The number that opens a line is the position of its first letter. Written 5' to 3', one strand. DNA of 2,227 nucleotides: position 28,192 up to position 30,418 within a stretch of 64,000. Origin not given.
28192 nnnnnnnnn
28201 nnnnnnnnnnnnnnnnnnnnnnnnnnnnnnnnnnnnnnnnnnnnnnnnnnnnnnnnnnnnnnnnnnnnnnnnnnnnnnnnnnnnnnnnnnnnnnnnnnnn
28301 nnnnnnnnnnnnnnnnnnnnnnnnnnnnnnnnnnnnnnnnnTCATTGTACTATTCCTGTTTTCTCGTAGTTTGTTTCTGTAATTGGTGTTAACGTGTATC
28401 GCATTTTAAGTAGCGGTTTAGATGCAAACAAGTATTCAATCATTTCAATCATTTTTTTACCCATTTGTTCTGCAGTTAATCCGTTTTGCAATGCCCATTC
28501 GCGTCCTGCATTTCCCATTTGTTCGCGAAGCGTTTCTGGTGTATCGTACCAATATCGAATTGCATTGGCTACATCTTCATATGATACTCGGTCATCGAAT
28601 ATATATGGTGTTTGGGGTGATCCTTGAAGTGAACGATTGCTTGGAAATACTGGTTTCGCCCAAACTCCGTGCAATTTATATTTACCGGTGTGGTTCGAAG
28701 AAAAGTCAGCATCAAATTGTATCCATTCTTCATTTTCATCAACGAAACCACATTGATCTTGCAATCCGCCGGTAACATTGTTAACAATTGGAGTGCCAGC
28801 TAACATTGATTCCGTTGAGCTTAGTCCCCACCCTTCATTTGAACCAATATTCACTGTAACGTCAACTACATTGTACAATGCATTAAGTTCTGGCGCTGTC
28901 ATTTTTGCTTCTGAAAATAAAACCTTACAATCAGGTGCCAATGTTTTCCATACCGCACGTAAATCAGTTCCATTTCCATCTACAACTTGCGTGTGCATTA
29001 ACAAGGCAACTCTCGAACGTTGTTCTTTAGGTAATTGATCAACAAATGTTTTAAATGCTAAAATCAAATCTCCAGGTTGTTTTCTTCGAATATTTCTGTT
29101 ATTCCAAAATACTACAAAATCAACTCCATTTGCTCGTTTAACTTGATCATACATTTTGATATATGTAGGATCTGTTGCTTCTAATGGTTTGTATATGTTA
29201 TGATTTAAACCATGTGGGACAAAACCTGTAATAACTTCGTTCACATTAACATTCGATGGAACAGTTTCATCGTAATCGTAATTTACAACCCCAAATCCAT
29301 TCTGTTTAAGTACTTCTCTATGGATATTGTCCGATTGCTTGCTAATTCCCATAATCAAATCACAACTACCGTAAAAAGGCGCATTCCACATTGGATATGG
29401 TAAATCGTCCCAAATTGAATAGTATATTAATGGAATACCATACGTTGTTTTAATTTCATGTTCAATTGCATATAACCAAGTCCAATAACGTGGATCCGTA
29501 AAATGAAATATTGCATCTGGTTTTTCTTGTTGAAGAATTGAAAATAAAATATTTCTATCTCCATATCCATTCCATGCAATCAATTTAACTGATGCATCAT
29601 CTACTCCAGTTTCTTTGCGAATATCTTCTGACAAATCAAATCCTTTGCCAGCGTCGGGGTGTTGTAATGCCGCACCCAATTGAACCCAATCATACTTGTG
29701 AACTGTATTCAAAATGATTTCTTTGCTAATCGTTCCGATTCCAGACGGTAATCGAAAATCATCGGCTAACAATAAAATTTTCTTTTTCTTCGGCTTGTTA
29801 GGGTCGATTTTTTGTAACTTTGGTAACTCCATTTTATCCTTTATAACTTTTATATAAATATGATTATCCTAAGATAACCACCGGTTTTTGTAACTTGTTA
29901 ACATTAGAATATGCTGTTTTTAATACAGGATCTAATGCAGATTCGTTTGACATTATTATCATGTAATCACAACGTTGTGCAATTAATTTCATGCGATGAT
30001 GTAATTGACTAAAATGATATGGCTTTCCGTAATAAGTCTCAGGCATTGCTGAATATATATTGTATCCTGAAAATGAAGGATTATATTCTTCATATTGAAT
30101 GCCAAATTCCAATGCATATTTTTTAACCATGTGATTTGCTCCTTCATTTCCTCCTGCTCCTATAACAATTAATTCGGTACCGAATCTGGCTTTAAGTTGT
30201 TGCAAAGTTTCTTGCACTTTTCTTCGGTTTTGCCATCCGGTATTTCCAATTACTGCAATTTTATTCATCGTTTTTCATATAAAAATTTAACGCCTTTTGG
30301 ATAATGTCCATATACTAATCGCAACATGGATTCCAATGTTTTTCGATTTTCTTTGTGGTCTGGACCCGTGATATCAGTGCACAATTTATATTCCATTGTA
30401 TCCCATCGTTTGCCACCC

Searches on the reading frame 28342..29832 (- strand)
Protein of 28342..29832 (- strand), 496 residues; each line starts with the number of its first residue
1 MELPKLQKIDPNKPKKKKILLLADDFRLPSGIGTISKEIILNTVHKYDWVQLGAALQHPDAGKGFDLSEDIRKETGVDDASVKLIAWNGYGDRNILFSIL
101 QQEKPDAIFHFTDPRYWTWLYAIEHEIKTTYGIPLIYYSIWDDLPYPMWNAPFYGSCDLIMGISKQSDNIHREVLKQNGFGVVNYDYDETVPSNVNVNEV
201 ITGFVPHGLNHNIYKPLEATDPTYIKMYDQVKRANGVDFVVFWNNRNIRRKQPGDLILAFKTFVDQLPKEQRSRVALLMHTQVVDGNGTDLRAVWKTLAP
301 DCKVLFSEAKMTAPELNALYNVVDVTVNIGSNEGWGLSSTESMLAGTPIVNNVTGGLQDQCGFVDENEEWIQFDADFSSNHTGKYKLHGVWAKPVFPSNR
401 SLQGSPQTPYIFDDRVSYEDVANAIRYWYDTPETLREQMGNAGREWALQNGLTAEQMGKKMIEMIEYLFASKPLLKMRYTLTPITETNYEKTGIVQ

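Call 3: search_protein_families(library=pfam, proteins=[window:28342-29832:-], max_evalue=0.01)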
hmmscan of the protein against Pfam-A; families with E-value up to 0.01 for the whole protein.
window:28342-29832:- (496 aa): 2 families
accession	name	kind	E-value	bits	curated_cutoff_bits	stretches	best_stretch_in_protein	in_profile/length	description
PF00534.26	Glycos_transf_1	-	1.4e-06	28.4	26.4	1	246-359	23-129/172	Glycosyl transferases group 1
PF13692.12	Glyco_trans_1_4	-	0.0025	18.5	27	1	288-359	42-113/142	Glycosyl transferases group 1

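Call 9: search_protein_families(library=phrogs, proteins=[window:28342-29832:-], max_evalue=0.01)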
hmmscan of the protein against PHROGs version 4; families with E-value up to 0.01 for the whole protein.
window:28342-29832:- (496 aa): 1 family
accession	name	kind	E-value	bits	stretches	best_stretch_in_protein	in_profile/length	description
phrog_2170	-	moron, auxiliary metabolic gene and host takeover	1.6e-17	64.7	1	16-362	2-294/374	glycosyltransferase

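Call 10: find_encoding_contigs(protein=window:28342-29832:-, flank=10000, max_places=6)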
Protein window:28342-29832:- (496 aa): 2 contigs read that carry it; 1 place shown.
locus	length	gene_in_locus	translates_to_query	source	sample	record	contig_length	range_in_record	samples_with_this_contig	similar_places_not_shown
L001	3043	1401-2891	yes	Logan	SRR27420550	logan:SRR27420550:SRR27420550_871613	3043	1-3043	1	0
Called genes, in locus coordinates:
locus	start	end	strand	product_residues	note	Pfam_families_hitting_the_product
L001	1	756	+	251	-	?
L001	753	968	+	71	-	-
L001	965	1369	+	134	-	PF10686:YAcAr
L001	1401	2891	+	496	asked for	PF00534:Glycos_transf_1 (faint)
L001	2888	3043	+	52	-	?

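Call 17: search_dna_similar(query=window:28342-29832:-, collection=phages, mode=protein, max_rows=30)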
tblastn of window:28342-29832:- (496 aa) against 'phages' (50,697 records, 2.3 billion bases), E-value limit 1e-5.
Records with a match: 7; places in all: 7; records where one place covers at least 80% of the query: 6.
Best place of each record, by identity: <60% 7.
By first word of the organism name: Flavobacterium 4; Microcystis 1; uncultured 1; Rhodothermus 1.
By host as written in the record: Flavobacterium sp. LMO8 4; Microcystis elabens 1; - 1; Rhodothermus marinus 1.
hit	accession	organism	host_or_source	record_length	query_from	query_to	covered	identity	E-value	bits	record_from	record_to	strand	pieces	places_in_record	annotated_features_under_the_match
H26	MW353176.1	Flavobacterium phage vB_FspM_immuto_3-5A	Flavobacterium sp. LMO8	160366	23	486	94%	46.9%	3e-135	437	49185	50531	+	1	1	glycosyltransferase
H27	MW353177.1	Flavobacterium phage vB_FspM_immuto_13-6C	Flavobacterium sp. LMO8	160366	23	486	94%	46.9%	3e-135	437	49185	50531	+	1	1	glycosyltransferase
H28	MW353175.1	Flavobacterium phage vB_FspM_immuto_2-6A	Flavobacterium sp. LMO8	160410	23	486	94%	46.9%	3e-135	437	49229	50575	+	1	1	glycosyltransferase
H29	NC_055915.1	Flavobacterium phage vB_FspM_immuto_2-6A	Flavobacterium sp. LMO8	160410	23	486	94%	46.9%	3e-135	437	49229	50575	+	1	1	glycosyltransferase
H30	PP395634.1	Microcystis phage Mel-JY01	Microcystis elabens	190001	23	466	85%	47.8%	2e-112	431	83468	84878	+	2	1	putative glycosyltransferases (x2)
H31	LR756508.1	uncultured phage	metagenomic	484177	28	457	87%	33.2%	7e-63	228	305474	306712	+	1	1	record has no annotation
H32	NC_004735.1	Rhodothermus phage RM378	Rhodothermus marinus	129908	28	421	79%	27.7%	1e-28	126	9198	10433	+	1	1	glycosyltransferase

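Call 19: get_annotated_region(hit=H29, flank=12000)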
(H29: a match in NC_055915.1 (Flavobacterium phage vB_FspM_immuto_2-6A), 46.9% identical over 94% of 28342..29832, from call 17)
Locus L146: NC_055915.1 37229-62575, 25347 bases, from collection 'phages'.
description: Flavobacterium phage vB_FspM_immuto_2-6A, complete genome.
organism: Flavobacterium phage vB_FspM_immuto_2-6A (NCBI taxid 2801477)
taxonomy: Viruses; Duplodnaviria; Heunggongvirae; Uroviricota; Caudoviricetes; Immutovirus; Immutovirus immuto
host: Flavobacterium sp. LMO8; source: Baltic Sea mesocosm; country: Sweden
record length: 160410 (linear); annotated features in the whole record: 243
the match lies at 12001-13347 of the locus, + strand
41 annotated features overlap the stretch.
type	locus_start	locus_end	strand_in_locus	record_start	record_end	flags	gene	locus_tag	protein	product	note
CDS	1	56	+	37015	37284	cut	-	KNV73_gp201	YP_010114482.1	hypothetical protein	-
CDS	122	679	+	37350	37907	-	-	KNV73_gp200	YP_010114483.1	hypothetical protein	-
CDS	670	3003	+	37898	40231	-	-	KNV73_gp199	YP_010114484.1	DNA polymerase family A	-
CDS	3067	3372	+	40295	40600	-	-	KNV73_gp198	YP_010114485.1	co-chaperonin GroES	Co-chaperonin GroES (HSP10), GroS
CDS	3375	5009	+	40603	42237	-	-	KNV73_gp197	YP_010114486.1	chaperonin groEL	Chaperonin GroEL (HSP60 family), GroL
CDS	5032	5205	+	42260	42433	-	-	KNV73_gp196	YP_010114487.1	hypothetical protein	-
CDS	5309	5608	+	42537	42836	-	-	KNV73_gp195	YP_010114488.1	flagellar basal body-associated protein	Flagellar basal body-associated protein, FliL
CDS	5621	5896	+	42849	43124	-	-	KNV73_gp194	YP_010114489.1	hypothetical protein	-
CDS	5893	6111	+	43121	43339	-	-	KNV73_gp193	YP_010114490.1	Zn-finger protein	-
CDS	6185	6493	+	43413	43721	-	-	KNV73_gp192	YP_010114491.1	hypothetical protein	-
CDS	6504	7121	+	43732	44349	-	-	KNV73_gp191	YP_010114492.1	endolysin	-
CDS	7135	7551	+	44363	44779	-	-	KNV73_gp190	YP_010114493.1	holin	Phage-related holin (Lysis protein)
CDS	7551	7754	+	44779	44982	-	-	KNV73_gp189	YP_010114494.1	YneF protein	Uncharacterized protein YneF, UPF0154 family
CDS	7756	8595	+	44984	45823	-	-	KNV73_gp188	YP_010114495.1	hypothetical protein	-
CDS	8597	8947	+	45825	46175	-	-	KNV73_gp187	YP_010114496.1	hypothetical protein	-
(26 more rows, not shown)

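Call 20: get_annotated_region(hit=H30, flank=12000)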
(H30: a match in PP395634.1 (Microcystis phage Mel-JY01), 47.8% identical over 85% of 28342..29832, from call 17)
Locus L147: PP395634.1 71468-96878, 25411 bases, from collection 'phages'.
description: Microcystis phage Mel-JY01, complete genome.
organism: Microcystis phage Mel-JY01 (NCBI taxid 3126653)
taxonomy: Viruses; Duplodnaviria; Heunggongvirae; Uroviricota; Caudoviricetes
host: Microcystis elabens; source: -; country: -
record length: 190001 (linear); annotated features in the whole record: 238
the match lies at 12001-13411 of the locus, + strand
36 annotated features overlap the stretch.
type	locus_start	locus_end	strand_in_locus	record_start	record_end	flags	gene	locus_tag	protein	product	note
CDS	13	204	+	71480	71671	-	-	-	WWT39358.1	hypothetical protein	-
CDS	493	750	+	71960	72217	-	-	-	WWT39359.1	thioredoxin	-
CDS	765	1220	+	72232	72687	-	-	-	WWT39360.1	hypothetical protein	-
CDS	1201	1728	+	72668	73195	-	-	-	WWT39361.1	hypothetical protein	-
CDS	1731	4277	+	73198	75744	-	-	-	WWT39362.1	PolB DNA polymerase elongation subunit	family B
CDS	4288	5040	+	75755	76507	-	-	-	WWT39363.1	hypothetical protein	-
CDS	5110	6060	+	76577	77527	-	-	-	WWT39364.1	HolB ATPase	involved in DNA replication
CDS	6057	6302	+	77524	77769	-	-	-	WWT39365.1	hypothetical protein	-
CDS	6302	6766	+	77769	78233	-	-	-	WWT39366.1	clamp loader A subunit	-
CDS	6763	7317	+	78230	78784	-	-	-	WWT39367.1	hypothetical protein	-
CDS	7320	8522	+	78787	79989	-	-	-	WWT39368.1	S-adenosylmethionine synthase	-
CDS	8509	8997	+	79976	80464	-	-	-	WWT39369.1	hypothetical protein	-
CDS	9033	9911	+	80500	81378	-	-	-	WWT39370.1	hypothetical protein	-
CDS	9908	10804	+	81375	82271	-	-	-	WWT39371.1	PD-(D/E)XK nuclease superfamily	-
CDS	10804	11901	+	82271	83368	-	-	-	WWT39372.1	GuaB IMP dehydrogenase/GMP reductase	-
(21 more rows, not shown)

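Call 37: search_protein_families(library=ncbifam, proteins=[window:28342-29832:-], max_evalue=0.01)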
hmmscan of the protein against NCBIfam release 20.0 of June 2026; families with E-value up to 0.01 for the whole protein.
window:28342-29832:- (496 aa): 4 families
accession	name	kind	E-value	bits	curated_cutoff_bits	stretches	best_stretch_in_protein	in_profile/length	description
NF041139.1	TreT_Thcocales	equivalog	5e-05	22.3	775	1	301-360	292-351/412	trehalose synthase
TIGR03449.1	mycothiol_MshA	equivalog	0.00052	19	462.5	1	245-358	227-339/406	D-inositol-3-phosphate glycosyltransferase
TIGR04047.1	MSMEG_0565_glyc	hypoth_equivalog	0.0018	17.5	259.85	1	310-352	264-306/373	MSMEG_0565 family glycosyltransferase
TIGR02149.1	glgA_Coryne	subfamily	0.0033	16.6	302.4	0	302-464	263-386/391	glycogen synthase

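Call 42: search_solved_structures(query=window:28342-29832:-, max_evalue=1)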
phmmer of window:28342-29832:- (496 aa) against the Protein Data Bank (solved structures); distinct sequences matched with E-value up to 1: 20.
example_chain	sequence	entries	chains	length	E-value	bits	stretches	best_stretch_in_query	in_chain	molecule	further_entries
3oy2_A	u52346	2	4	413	6.2e-08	35.1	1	238-373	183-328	Glycosyltransferase B736L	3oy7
2x6q_A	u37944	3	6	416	0.00016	23.9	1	300-364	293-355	TREHALOSE-SYNTHASE TRET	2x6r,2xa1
2xa2_A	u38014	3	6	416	0.0011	21.2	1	300-364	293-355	TREHALOSE-SYNTHASE TRET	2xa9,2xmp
3c4q_A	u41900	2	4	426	0.1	14.7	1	289-358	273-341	Predicted glycosyltransferases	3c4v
9dcm_B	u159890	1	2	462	0.11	14.5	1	303-359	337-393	Sucrose-phosphate synthase-like protein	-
8vrf_B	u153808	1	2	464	0.12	14.5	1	303-359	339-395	Sucrose-phosphate synthase-like protein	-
8uag_A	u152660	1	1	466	0.12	14.5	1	303-359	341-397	Sucrose-phosphate synthase-like protein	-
3c48_A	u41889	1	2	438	0.12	14.4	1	289-358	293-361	Predicted glycosyltransferases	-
6zj4_AAA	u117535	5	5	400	0.13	14.3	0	314-360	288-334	Trehalose phosphorylase/synthase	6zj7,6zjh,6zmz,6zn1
5xm9_A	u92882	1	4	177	0.3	13.1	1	82-119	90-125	Repair DNA polymerase X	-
5hrg_A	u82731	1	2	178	0.31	13.1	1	82-119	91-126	DNA polymerase beta-like protein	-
1jaj_A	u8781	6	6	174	0.31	13.1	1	82-119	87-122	DNA POLYMERASE BETA-LIKE PROTEIN | DNA POLYMERASE BETA-LIKE | Repair DNA polymerase X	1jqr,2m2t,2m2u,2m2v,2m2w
5hr9_A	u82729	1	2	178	0.31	13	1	82-119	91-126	DNA polymerase beta-like protein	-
8e9a_A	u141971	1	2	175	0.31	13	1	82-119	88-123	Repair DNA polymerase X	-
8ile_A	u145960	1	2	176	0.32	13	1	82-119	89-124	Repair DNA polymerase X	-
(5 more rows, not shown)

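Call 44: find_homologous_proteins(query=window:28342-29832:-, max_evalue=0.00001)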
Query window:28342-29832:- (496 aa): 8000 proteins with E <= 0.00001 among 8000 candidates; the best 120 are listed.
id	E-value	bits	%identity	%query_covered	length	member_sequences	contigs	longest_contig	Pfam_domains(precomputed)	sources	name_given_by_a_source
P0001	0.0e+0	1166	100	100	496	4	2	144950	PF00534.27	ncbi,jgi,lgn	jgi:glycosyltransferase involved in cell wall biosynthesis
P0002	0.0e+0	1045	88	100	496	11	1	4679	PF00534.27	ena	-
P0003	6.8e-293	990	83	100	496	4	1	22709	PF00534.27,PF20706.4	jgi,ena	jgi:glycosyltransferase involved in cell wall biosynthesis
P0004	1.4e-291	986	82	100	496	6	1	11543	PF00534.27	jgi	jgi:glycosyltransferase involved in cell wall biosynthesis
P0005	4.6e-291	984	81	100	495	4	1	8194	PF00534.27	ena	-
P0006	2.5e-289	978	81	100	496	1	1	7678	PF00534.27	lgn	-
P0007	4.0e-289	978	82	100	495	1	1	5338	-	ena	-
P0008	1.6e-288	976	81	100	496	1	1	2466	PF00534.27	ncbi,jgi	jgi:glycosyltransferase involved in cell wall biosynthesis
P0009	4.7e-288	974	82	100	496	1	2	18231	PF00534.27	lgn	-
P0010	7.6e-288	974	81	100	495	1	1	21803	PF00534.27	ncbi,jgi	jgi:glycosyltransferase involved in cell wall biosynthesis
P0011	2.1e-287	972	81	100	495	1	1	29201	-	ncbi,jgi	jgi:glycosyltransferase involved in cell wall biosynthesis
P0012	4.1e-287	971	81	100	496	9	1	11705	PF00534.27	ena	-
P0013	5.3e-287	971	80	100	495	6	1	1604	PF00534.27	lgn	-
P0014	9.7e-287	970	80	100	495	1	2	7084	PF00534.27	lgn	-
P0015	4.4e-286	968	81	100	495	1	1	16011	-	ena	-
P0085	7.8e-273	924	77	100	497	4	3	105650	PF00534.27,PF13692.13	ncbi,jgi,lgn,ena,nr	ncbi:MAG: glycosyltransferase family 1 protein [Microbacteriaceae bacterium]|nr:glycosyltransferase 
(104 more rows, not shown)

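Call 45: search_protein_families(library=pfam, proteins=[P0003], max_evalue=0.01)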
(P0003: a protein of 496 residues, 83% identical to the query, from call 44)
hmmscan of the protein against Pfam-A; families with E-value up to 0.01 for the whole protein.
P0003 (496 aa): 3 families
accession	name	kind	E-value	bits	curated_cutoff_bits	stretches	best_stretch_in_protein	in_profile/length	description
PF00534.26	Glycos_transf_1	-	1e-06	28.9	26.4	1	311-362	81-132/172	Glycosyl transferases group 1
PF20706.3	GT4-conflict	-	6.9e-06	25.7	26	1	234-357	195-316/385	Family 4 Glycosyltransferase in conflict systems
PF13692.12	Glyco_trans_1_4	-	0.0013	19.4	27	1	304-359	61-113/142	Glycosyl transferases group 1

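Call 47: list_cluster_members(proteins=[P0001, P0085])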
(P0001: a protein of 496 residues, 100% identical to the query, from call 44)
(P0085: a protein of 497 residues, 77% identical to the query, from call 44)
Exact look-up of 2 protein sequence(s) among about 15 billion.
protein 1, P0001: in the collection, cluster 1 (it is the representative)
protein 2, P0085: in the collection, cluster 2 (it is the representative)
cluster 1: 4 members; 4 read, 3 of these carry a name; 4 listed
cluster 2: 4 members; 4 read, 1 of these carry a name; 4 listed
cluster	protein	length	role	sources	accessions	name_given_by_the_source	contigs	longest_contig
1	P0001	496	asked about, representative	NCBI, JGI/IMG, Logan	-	glycosyltransferase involved in cell wall biosynthesis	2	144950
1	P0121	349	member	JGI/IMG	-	glycosyltransferase involved in cell wall biosynthesis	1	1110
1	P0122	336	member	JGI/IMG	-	glycosyltransferase involved in cell wall biosynthesis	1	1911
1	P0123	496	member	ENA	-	-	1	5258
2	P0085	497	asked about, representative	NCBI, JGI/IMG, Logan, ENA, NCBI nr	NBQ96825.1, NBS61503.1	MAG: glycosyltransferase family 1 protein [Microbacteriaceae bacterium] | glycosyltransferase family 1 protein [Microbacteriaceae bacterium]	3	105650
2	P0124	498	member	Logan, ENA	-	-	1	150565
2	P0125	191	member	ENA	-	-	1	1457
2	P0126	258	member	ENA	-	-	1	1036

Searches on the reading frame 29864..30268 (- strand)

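Call 7: search_protein_families(library=phrogs, proteins=[window:29864-30268:-], max_evalue=0.001)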
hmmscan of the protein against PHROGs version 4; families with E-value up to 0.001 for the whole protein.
window:29864-30268:- (134 aa): 1 family
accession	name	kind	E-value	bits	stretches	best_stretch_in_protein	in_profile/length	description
phrog_289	-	other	4e-05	23.7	1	2-106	23-114/500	GTP-binding domain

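Call 26: search_protein_families(library=pfam, proteins=[window:29864-30268:-], max_evalue=0.001)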
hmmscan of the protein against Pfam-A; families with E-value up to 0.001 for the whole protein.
window:29864-30268:- (134 aa): 1 family
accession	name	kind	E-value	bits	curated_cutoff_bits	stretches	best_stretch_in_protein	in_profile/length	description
PF10686.14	YAcAr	-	1.1e-08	35.2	28.2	1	3-67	2-64/66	YspA, cpYpsA-related SLOG family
